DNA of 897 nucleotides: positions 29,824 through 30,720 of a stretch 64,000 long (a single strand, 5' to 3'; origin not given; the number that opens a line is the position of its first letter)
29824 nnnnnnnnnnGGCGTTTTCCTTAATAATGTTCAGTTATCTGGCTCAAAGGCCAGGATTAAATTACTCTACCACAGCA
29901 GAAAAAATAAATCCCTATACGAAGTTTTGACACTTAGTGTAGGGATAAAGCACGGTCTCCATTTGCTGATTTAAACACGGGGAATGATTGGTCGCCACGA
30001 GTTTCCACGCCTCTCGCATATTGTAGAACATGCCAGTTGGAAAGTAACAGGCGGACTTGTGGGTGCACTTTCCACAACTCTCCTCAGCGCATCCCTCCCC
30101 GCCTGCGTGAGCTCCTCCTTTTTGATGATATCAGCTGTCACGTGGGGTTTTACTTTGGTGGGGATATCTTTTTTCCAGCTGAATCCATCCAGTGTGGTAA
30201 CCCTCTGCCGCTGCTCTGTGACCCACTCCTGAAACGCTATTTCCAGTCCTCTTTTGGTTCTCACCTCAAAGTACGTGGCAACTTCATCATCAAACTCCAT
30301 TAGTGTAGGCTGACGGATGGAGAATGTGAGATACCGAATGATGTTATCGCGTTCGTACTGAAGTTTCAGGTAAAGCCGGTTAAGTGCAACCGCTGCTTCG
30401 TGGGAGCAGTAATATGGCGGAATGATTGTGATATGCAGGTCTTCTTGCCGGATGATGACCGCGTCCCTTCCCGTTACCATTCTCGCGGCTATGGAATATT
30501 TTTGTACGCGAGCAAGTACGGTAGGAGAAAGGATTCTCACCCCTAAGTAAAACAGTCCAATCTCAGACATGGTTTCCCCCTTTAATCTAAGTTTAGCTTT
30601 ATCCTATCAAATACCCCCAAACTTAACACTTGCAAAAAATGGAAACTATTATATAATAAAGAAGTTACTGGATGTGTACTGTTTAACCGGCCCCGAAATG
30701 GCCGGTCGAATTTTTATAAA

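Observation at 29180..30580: GC-rich two-gene island: 2H phosphoesterase plus an unknown 193-aa protein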

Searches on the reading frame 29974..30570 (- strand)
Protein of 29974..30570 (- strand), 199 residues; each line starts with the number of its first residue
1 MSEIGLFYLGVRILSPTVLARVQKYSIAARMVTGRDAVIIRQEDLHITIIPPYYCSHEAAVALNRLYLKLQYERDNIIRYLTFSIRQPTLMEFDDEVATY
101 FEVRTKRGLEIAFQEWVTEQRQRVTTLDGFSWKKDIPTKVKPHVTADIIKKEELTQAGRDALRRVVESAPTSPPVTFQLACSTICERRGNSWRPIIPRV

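Call 6: search_protein_families(library=pfam, proteins=[window:29974-30570:-], max_evalue=1)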
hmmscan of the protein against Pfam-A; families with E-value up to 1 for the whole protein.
window:29974-30570:- (199 aa): 0 families

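Call 7: search_protein_families(library=ncbifam, proteins=[window:29974-30570:-], max_evalue=1)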
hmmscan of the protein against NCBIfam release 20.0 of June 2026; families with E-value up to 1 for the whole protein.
window:29974-30570:- (199 aa): 0 families

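Call 8: search_solved_structures(query=window:29974-30570:-, max_evalue=10)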
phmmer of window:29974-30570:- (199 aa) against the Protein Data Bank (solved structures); distinct sequences matched with E-value up to 10: 3.
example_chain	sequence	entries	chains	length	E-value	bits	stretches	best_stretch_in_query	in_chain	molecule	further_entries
1pba_A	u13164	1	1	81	0.17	14.8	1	112-161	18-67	PROCARBOXYPEPTIDASE B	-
2jxp_A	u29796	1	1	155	0.32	13.9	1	12-77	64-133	Putative lipoprotein B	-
8d00_A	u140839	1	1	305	0.33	13.9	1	151-191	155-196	Microtubule-associated protein TORTIFOLIA1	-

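Call 10: find_homologous_proteins(query=window:29974-30570:-, max_evalue=0.01)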
Query window:29974-30570:- (199 aa): 1 proteins with E <= 0.01 among 133 candidates.
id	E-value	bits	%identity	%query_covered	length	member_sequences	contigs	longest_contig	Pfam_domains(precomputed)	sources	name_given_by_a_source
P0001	9.7e-128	441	100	100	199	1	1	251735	-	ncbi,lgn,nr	ncbi:MAG: hypothetical protein JWN37_190 [Candidatus Nomurabacteria bacterium]|nr:hypothetical prote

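Call 19: search_protein_families(library=phrogs, proteins=[window:29974-30570:-], max_evalue=1)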
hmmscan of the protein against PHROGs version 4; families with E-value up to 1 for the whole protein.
window:29974-30570:- (199 aa): 0 families

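Call 20: search_protein_families(library=padloc, proteins=[window:29974-30570:-], max_evalue=1)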
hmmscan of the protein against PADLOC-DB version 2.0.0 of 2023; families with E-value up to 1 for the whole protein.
window:29974-30570:- (199 aa): 0 families

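Call 25: search_protein_families(library=pfam, alignment_id=A1, max_evalue=1)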
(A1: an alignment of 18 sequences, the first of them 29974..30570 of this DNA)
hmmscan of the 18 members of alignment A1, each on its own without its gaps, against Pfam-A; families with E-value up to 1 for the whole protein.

A. member 1, window:29974-30570:- (199 aa): 0 families

B. families by the number of members that match (of 18 scanned): 8 families
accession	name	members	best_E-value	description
PF13563.12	2_5_RNA_ligase2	8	3.9e-06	2'-5' RNA ligase superfamily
PF02834.22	LigT_PEase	5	4e-05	LigT like Phosphoesterase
PF10469.15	AKAP7_NLS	3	4.6e-05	AKAP7 2'5' RNA ligase-like domain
PF25202.1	DUF7834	1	0.11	Family of unknown function (DUF7834)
PF24337.1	DUF7505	1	0.11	Domain of unknown function (DUF7505)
PF21795.3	JAG1-like_EGF2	1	0.16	Protein jagged-1-like, atypical EGF2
PF17980.7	ADD_DNMT3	1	0.16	DNMT3, cysteine rich ADD domain, GATA1-like zinc finger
PF09922.15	LiaF-like_C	1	0.19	Cell wall-active antibiotics response LiaF, C-terminal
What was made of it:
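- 29971..30570 (-): ORF199 (JWN37_190): divergent LigT-like 2H phosphoesterase of 199 aa with pI 9.3. Of the 18 aligned family sequences, 8 hit PF13563, 5 hit PF02834 and 3 hit PF10469 (call 25).
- Closest known: LigT/ThpR-type bacterial 2H phosphoesterases. Same: Family members weakly hit these Pfam models (call 25).
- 8 of 18 aligned family sequences hit PF13563, 5 hit PF02834 and 3 hit PF10469 (call 25).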

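Call 27: search_solved_structures(query=A1, max_evalue=10, show_alignments=2)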
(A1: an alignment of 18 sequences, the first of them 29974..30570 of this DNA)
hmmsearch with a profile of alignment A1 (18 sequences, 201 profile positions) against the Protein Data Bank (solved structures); distinct sequences matched with E-value up to 10: 2.
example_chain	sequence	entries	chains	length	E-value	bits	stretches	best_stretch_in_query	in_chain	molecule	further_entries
6hiv_DQ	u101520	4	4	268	0.024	17.2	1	115-158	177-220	ms64 | AKAP7_NLS domain-containing protein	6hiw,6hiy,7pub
7aor_ar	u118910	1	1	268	0.17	14.4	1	115-175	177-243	AKAP7_NLS domain-containing protein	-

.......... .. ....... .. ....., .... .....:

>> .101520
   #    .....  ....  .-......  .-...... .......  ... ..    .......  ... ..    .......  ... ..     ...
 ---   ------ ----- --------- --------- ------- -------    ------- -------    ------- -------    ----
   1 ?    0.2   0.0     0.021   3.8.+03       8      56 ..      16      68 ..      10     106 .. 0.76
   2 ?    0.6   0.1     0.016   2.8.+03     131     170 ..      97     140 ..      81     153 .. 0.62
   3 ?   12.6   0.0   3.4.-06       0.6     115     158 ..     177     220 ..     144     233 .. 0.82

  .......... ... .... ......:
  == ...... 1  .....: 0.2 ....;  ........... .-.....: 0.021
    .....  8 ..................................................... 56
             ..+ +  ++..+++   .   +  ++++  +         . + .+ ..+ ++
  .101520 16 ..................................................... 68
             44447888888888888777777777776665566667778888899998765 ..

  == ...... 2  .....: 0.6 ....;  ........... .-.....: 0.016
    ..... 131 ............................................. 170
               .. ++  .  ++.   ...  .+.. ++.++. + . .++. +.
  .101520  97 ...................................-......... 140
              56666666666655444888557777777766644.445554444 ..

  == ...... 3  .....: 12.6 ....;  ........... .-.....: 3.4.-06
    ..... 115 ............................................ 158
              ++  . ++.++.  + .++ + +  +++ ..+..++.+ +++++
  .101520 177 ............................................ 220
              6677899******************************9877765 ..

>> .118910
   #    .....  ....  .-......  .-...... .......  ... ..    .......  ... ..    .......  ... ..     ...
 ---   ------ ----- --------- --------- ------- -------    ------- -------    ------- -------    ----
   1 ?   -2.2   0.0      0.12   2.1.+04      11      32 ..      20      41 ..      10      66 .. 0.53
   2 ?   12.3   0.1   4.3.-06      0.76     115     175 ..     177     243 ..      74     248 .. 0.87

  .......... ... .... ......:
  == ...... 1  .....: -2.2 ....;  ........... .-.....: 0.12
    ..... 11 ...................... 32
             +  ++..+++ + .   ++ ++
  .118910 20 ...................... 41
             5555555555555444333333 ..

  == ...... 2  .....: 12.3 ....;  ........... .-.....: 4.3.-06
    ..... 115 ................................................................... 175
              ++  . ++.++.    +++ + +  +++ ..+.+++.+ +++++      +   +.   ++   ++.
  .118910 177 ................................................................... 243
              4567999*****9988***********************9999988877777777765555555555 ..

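Call 65: predict_structure(alignment_id=A7)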
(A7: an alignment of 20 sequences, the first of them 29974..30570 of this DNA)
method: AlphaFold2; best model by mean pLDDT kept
length: 199 residues; sequences in the alignment: 20
mean_pLDDT: 92.1   pTM: 0.83
mean pLDDT of the five models: 92.1, 91.7, 91.1, 90.6, 90.2
residues with pLDDT >= 90: 162; 70-90: 33; 50-70: 3; < 50: 1
segments of 3 or more residues with pLDDT < 50: none
pLDDT, mean of each block of 10 residues (from residue 1): 91 94 93 82 90 97 94 89 95 92 92 95 97 93 93 94 92 92 93 82
secondary structure, 60 per line:
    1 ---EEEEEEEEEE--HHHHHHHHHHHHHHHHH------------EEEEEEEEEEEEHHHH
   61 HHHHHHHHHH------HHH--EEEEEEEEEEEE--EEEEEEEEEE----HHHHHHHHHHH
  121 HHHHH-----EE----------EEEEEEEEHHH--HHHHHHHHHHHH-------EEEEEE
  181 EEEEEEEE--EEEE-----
elements in order: E4-13 H16-32 E45-56 H57-70 E82-93 E96-105 H110-125 E143-150 H156-167 E175-188 E191-194
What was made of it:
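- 29971..30570 (-): The AF2 model has pLDDT 92.1 (call 65).
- On 2H phosphoesterase superfamily: In the AF2 model (pLDDT 92.1) the motifs lie in strands 45-56 and 143-150 (call 65).
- The AF2 model (pLDDT 92.1, call 65) matches 2H enzymes almost exclusively.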

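Call 67: fold_search(model_id=the predicted structure, library=pdb)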
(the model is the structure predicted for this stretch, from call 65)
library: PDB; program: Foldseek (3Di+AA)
matches with E <= 10: 537; with E <= 0.001: 10
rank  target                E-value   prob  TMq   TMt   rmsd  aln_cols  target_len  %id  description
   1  9ciw_B                7.0e-05  1.00  0.44  0.44   7.5       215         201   10  Penguinpox cGAMP PDE H72A mutant in complex with 2'3'-cGAMP (released 2024-09-04)
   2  4h7w                  1.2e-04  1.00  0.56  0.58   5.6       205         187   11  Crystal Structure of Human C16orf57 (released 2013-02-06)
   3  9bkq_B                1.3e-04  1.00  0.44  0.44   8.5       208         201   11  Structure of penguinpox cGAMP PDE in apo and post reaction states (released 2024-09-04)
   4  6pfq_A                2.7e-04  1.00  0.55  0.51   5.9       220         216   10  Structure of Kluyveromyces marxianus Usb1 (released 2019-12-11)
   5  6pgl_B                2.8e-04  1.00  0.51  0.49   6.4       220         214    9  Structure of Kluyveromyces marxianus Usb1 with uridine monophosphate (released 2019-12-11)
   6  5v1m                  4.0e-04  1.00  0.55  0.58   5.7       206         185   11  Structure of human Usb1 with uridine 5'-monophosphate (released 2017-08-16)
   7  6d2z_A                5.4e-04  1.00  0.53  0.56   5.9       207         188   10  Structure of human Usb1 with uridine-adenosine, inactive H208Q mutant (released 2018-09-05)
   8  6d31                  6.9e-04  1.00  0.57  0.59   5.4       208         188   12  Structure of human Usb1 with adenosine 5'-monophosphate (released 2018-09-05)
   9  6pgl_A                9.7e-04  1.00  0.52  0.49   6.1       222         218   10  Structure of Kluyveromyces marxianus Usb1 with uridine monophosphate (released 2019-12-11)
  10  6pfq_B                9.7e-04  1.00  0.52  0.50   6.2       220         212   10  Structure of Kluyveromyces marxianus Usb1 (released 2019-12-11)
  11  6hiw_DQ               1.3e-03  1.00  0.54  0.45   6.1       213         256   15  Cryo-EM structure of the Trypanosoma brucei mitochondrial ribosome - This entry contains the complete small mitoribos (released 2018-09-26)
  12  1fsi_C                1.4e-03  1.00  0.56  0.62   4.6       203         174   10  CRYSTAL STRUCTURE OF CYCLIC NUCLEOTIDE PHOSPHODIESTERASE OF APPR>P FROM ARABIDOPSIS THALIANA (released 2000-11-22)
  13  6pgl_C                2.0e-03  1.00  0.50  0.48   6.3       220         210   10  Structure of Kluyveromyces marxianus Usb1 with uridine monophosphate (released 2019-12-11)
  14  1fsi_A                2.3e-03  1.00  0.55  0.60   5.8       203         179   10  CRYSTAL STRUCTURE OF CYCLIC NUCLEOTIDE PHOSPHODIESTERASE OF APPR>P FROM ARABIDOPSIS THALIANA (released 2000-11-22)
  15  6pfq_C                4.7e-03  0.99  0.48  0.46   6.5       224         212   11  Structure of Kluyveromyces marxianus Usb1 (released 2019-12-11)
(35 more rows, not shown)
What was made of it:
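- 29971..30570 (-): Its top Foldseek PDB hits are 2H enzymes (call 67).
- On 2H phosphoesterase superfamily: 22 of the top 25 Foldseek PDB hits are 2H proteins (call 67).
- Closest known: LigT/ThpR-type bacterial 2H phosphoesterases. Same: Predicted 2H fold (calls 65, 67).
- These include penguinpox cGAMP PDE, Usb1, Arabidopsis CPDase, AKAP18, ASCC1, T. thermophilus LigT and ms64, at E 7e-5 to 3e-2 and TM 0.44-0.61 (call 67). The 2H fold is confirmed (call 67). The top Foldseek hit is penguinpox cGAMP PDE (call 67). The Foldseek ranking between cGAMP PDE and Usb1 is a near tie (call 67).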

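Call 91: search_dna_similar(query=window:29974-30570:-, collection=phages, mode=protein, max_evalue=0.01, max_rows=10)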
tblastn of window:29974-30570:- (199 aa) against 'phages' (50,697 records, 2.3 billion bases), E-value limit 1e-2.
No match.

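Call 111: search_dna_similar(query=window:29974-30570:-, collection=plasmids, mode=protein, max_evalue=0.01, max_rows=5)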
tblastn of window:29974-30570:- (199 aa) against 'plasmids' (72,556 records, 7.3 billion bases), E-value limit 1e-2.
No match.
